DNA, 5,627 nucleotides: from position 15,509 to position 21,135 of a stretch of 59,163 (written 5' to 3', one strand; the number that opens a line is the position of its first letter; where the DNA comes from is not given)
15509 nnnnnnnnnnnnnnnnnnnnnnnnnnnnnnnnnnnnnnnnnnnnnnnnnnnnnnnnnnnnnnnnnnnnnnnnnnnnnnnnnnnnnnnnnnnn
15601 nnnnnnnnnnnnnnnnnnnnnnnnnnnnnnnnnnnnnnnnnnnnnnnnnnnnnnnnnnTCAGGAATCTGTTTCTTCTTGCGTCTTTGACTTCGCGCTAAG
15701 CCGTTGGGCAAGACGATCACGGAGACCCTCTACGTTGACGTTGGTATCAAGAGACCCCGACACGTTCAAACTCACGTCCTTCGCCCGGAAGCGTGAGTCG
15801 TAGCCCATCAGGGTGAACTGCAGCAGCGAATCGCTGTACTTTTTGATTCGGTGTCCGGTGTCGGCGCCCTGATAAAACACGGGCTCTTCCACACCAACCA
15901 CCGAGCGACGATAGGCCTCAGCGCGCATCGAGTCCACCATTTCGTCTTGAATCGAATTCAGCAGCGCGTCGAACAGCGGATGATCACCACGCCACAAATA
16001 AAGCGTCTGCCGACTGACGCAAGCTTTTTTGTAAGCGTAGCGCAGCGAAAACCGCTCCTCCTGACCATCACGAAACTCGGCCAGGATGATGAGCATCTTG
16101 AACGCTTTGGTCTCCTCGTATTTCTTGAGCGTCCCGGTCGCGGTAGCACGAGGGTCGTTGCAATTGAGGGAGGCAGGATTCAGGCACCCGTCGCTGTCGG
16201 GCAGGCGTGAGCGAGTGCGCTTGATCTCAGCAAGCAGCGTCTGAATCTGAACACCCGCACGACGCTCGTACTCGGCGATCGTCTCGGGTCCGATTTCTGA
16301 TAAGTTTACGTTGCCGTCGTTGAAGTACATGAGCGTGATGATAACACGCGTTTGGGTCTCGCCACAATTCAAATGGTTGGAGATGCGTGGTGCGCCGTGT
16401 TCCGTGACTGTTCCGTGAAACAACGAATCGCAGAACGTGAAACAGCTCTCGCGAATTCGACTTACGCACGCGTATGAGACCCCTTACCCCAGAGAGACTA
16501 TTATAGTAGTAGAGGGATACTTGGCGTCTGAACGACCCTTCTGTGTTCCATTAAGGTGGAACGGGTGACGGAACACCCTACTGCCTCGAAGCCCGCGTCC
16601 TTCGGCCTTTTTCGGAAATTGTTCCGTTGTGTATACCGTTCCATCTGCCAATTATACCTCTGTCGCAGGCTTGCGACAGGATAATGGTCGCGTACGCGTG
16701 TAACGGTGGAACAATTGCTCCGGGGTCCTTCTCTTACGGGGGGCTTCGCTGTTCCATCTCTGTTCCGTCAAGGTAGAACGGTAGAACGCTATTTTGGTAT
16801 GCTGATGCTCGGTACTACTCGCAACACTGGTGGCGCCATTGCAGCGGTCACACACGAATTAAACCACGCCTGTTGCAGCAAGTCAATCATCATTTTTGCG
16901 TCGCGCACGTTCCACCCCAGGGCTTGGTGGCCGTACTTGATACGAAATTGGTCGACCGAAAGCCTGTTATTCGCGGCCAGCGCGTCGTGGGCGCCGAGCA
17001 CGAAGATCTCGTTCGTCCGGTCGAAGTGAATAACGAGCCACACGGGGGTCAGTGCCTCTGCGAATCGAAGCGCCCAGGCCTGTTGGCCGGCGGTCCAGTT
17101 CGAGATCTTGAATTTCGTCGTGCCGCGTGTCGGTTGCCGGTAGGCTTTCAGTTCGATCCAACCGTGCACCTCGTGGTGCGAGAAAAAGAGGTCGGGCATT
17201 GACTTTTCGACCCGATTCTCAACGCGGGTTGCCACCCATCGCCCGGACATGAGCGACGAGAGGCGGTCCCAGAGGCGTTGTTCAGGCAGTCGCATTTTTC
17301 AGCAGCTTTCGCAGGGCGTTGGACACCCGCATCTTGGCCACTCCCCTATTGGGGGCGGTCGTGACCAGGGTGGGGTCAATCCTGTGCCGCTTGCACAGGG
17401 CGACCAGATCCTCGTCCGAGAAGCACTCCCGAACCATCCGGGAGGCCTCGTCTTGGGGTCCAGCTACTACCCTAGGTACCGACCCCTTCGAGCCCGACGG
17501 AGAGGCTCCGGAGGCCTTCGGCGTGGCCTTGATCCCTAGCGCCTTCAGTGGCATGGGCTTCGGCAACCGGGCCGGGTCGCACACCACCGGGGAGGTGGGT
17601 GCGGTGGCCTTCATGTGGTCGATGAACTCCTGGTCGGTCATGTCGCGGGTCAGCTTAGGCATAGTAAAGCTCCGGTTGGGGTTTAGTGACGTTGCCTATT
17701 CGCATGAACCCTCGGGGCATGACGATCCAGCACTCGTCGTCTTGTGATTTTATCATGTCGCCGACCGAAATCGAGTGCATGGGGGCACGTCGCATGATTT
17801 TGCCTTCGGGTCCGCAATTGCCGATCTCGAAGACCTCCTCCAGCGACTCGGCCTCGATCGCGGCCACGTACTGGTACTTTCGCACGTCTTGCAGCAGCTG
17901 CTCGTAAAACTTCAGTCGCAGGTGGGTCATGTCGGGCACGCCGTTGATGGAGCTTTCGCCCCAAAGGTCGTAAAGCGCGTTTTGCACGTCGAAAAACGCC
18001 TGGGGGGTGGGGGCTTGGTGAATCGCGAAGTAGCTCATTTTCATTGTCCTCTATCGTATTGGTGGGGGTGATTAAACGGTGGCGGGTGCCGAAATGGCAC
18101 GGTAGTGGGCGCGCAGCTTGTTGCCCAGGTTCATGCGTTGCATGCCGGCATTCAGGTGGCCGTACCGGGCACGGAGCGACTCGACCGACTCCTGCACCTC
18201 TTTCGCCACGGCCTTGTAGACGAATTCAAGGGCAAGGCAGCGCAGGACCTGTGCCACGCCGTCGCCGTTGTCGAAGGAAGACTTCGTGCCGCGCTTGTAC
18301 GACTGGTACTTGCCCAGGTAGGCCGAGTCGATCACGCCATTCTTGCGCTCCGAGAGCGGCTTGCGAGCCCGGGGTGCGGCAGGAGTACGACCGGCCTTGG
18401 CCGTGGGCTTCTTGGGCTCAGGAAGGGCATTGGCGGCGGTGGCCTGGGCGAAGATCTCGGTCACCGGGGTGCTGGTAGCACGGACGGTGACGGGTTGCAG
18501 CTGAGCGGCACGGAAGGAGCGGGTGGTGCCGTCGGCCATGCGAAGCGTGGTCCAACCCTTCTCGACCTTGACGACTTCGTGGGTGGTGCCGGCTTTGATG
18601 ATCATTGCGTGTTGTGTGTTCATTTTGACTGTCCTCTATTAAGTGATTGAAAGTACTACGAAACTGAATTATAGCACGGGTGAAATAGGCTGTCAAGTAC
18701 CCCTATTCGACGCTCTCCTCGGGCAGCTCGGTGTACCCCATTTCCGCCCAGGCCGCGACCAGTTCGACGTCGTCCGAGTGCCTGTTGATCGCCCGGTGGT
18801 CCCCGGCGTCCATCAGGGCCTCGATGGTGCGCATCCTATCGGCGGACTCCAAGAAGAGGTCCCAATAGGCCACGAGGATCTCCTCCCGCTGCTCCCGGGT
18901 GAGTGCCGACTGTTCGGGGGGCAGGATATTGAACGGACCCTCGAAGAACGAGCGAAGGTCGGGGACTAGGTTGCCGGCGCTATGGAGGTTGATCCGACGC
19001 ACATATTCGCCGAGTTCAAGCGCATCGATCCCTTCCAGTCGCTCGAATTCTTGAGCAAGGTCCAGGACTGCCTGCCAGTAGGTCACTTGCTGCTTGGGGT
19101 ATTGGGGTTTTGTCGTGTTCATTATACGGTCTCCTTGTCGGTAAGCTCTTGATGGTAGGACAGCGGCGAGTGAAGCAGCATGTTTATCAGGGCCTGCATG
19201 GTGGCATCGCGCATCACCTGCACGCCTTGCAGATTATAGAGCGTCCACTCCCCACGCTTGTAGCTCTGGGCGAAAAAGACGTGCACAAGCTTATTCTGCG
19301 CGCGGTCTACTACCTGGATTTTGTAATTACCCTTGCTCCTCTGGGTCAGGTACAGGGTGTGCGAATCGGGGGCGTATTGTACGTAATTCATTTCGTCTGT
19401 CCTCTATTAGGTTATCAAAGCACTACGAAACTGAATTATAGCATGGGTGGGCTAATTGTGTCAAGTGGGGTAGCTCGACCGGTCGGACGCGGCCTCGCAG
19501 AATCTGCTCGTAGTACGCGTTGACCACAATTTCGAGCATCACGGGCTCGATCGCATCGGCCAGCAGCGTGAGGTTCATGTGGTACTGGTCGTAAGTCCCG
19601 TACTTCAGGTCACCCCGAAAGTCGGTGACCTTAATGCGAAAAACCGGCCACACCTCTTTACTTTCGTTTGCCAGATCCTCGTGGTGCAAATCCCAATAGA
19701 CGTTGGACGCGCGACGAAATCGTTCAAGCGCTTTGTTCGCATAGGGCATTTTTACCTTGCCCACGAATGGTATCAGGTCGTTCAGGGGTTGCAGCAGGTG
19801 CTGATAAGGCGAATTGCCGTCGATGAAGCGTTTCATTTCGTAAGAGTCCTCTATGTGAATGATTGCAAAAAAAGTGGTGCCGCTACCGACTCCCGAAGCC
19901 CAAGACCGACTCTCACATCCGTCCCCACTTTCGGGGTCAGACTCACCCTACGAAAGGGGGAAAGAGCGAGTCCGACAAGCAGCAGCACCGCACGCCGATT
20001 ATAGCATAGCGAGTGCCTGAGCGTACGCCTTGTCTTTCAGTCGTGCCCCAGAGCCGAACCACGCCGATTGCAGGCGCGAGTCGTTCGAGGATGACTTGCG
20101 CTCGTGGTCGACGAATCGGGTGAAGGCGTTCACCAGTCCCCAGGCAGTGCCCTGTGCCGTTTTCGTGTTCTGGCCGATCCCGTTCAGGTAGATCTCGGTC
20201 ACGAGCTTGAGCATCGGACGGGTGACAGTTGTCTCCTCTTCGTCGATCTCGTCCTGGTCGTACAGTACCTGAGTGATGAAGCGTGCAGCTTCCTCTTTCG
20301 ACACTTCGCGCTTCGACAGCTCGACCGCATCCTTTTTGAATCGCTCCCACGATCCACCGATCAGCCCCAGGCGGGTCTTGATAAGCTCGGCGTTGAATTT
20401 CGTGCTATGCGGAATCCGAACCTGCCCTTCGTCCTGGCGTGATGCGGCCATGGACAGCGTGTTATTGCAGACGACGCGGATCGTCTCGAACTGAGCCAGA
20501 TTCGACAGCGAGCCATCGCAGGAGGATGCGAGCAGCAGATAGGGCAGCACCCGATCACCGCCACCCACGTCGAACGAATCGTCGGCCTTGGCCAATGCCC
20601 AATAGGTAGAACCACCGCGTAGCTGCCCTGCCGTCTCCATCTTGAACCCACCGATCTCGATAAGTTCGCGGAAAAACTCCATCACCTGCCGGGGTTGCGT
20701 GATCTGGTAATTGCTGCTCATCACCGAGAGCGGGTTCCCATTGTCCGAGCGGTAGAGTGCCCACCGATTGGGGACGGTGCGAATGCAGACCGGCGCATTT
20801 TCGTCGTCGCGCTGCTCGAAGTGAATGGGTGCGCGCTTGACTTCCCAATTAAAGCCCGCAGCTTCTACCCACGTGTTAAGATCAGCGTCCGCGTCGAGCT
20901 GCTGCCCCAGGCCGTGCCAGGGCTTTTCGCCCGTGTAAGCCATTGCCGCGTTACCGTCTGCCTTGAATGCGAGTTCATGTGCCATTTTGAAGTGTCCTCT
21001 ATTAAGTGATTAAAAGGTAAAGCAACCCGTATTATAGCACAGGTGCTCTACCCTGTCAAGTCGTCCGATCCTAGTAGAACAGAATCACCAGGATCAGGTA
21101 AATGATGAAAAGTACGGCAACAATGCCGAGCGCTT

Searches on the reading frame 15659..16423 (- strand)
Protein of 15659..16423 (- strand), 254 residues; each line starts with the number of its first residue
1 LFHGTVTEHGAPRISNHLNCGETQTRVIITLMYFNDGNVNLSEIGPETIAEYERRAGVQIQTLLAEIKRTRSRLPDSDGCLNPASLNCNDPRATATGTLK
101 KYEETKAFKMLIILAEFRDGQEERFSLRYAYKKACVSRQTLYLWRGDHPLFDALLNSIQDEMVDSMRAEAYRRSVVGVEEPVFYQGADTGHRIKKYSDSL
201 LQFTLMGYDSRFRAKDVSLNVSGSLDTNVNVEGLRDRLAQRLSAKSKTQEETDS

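Call 10: search_protein_families(library=pfam, proteins=[window:15659-16423:-], max_evalue=0.01)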
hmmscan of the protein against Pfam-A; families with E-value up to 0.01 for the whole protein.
window:15659-16423:- (254 aa): 1 family
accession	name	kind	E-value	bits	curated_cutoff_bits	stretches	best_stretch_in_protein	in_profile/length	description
PF13022.12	HTH_Tnp_1_2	-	0.0027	18.2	27.9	1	106-173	14-74/122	Helix-turn-helix of insertion element transposase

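Call 11: search_protein_families(library=phrogs, proteins=[window:15659-16423:-], max_evalue=0.001)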
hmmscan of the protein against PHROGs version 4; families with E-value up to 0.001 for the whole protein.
window:15659-16423:- (254 aa): 2 families
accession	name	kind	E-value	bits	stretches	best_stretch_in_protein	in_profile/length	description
phrog_4044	-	head and packaging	1.1e-19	71.6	1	117-219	36-136/180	terminase small subunit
phrog_7344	-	head and packaging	0.00073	20.8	0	136-174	40-77/161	terminase small subunit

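Call 21: find_related_loci(query=window:15659-16300:-, collection=viral_contigs, flank=2500)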
Query window:15659-16300:- (213 aa) in viral_contigs; peptide patterns used: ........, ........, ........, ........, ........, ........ (x = any residue, [..] = any of these).
114 stretches matched a pattern; 105 encode a relative of the query (tblastn E <= 1e-3); the best 80 are kept; 80 distinct loci.
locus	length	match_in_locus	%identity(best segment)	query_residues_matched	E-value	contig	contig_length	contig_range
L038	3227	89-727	89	1-213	1e-131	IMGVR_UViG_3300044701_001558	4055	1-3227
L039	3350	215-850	78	2-213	2e-113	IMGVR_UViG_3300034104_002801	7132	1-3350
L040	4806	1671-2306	78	2-213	1e-112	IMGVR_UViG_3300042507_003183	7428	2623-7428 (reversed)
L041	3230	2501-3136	77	2-213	2e-111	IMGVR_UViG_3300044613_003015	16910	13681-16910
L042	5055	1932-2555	65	1-208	4e-93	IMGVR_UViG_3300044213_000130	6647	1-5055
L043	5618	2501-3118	67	4-208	1e-92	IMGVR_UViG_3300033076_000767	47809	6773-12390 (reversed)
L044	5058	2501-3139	64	2-213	5e-91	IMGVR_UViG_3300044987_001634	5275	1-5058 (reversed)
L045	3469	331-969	64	2-213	4e-91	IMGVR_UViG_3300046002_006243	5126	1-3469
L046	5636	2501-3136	65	2-212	1e-90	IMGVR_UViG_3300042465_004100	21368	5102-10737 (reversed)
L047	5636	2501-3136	65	2-212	8e-91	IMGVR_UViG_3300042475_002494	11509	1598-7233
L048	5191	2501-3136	65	2-212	1e-90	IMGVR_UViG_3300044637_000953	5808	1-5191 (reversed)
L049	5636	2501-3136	65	2-212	1e-90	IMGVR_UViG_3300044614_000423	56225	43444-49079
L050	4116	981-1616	65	2-212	1e-90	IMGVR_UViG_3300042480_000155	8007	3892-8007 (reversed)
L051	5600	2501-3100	66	2-201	1e-90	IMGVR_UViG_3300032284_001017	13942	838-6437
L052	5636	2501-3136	65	2-212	8e-91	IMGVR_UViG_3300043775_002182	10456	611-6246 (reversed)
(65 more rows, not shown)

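Call 113: search_protein_families(library=ncbifam, proteins=[window:15662-16330:-], max_evalue=0.001)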
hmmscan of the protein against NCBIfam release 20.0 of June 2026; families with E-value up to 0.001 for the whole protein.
window:15662-16330:- (223 aa): 0 families

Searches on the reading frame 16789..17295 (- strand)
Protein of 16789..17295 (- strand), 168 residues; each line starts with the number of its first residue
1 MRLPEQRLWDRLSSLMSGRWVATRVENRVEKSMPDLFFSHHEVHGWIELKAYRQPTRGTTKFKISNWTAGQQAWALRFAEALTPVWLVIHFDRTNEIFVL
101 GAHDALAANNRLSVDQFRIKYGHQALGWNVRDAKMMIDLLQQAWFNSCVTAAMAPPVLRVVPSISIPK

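Call 10: search_protein_families(library=pfam, proteins=[window:16789-17295:-], max_evalue=0.01)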
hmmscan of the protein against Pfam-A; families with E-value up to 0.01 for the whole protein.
window:16789-17295:- (168 aa): 0 families

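Call 11: search_protein_families(library=phrogs, proteins=[window:16789-17295:-], max_evalue=0.001)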
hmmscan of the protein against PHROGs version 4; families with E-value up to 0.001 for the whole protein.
window:16789-17295:- (168 aa): 1 family
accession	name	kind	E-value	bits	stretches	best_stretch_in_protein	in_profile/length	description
phrog_2165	-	DNA, RNA and nucleotide metabolism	3.6e-17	63.5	1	4-114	3-113/141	DNA helicase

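Call 113: search_protein_families(library=ncbifam, proteins=[window:16789-17295:-], max_evalue=0.001)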
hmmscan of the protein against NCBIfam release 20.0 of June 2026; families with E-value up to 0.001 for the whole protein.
window:16789-17295:- (168 aa): 0 families

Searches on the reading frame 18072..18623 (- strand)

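Call 18: search_protein_families(library=phrogs, proteins=[window:18072-18623:-], max_evalue=0.001)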
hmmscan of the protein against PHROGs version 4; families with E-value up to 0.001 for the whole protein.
window:18072-18623:- (183 aa): 2 families
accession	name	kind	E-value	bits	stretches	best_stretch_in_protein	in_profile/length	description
phrog_8941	-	unknown function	2.1e-11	44.9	1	104-176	14-87/230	-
phrog_8878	-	unknown function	0.00011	22.9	0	17-171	26-156/196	-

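Call 35: search_protein_families(library=pfam, proteins=[window:18072-18623:-], max_evalue=0.05)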
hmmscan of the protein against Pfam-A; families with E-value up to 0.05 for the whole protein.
window:18072-18623:- (183 aa): 0 families

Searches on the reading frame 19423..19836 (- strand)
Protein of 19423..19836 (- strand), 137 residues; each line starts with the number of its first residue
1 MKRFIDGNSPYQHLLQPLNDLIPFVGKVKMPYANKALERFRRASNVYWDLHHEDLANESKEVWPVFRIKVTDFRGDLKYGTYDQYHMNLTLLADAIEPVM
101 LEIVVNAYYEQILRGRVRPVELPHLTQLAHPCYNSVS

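Call 18: search_protein_families(library=phrogs, proteins=[window:19423-19836:-], max_evalue=0.001)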
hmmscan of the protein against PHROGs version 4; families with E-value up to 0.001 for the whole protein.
window:19423-19836:- (137 aa): 0 families

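Call 35: search_protein_families(library=pfam, proteins=[window:19423-19836:-], max_evalue=0.05)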
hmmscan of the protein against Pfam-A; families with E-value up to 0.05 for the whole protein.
window:19423-19836:- (137 aa): 1 family
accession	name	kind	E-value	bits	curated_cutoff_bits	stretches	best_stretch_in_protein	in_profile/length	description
PF15573.11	Imm47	-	0.0064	16.4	27.2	1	71-120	160-208/258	Immunity protein 47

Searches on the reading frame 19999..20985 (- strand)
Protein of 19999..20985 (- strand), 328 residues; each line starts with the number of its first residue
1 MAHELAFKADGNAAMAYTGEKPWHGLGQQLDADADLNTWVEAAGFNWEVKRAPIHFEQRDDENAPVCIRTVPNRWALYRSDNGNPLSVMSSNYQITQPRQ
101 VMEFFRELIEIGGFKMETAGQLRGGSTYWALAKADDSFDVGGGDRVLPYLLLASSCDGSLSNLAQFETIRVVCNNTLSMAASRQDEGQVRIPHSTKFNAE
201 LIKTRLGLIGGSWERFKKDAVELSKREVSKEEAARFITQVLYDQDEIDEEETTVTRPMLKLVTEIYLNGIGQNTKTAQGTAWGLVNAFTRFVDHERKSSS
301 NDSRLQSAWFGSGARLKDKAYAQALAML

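Call 18: search_protein_families(library=phrogs, proteins=[window:19999-20985:-], max_evalue=0.001)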
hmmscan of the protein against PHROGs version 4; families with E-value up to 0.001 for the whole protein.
window:19999-20985:- (328 aa): 1 family
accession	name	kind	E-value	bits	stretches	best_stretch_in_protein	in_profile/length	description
phrog_1221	-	unknown function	8.8e-65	220.1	1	1-328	16-348/355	-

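Call 35: search_protein_families(library=pfam, proteins=[window:19999-20985:-], max_evalue=0.05)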
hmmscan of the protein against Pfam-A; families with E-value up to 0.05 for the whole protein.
window:19999-20985:- (328 aa): 1 family
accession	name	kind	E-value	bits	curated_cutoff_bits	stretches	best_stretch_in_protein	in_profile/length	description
PF06067.16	DUF932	-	1.6e-57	195.3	23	1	85-309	1-227/227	Domain of unknown function (DUF932)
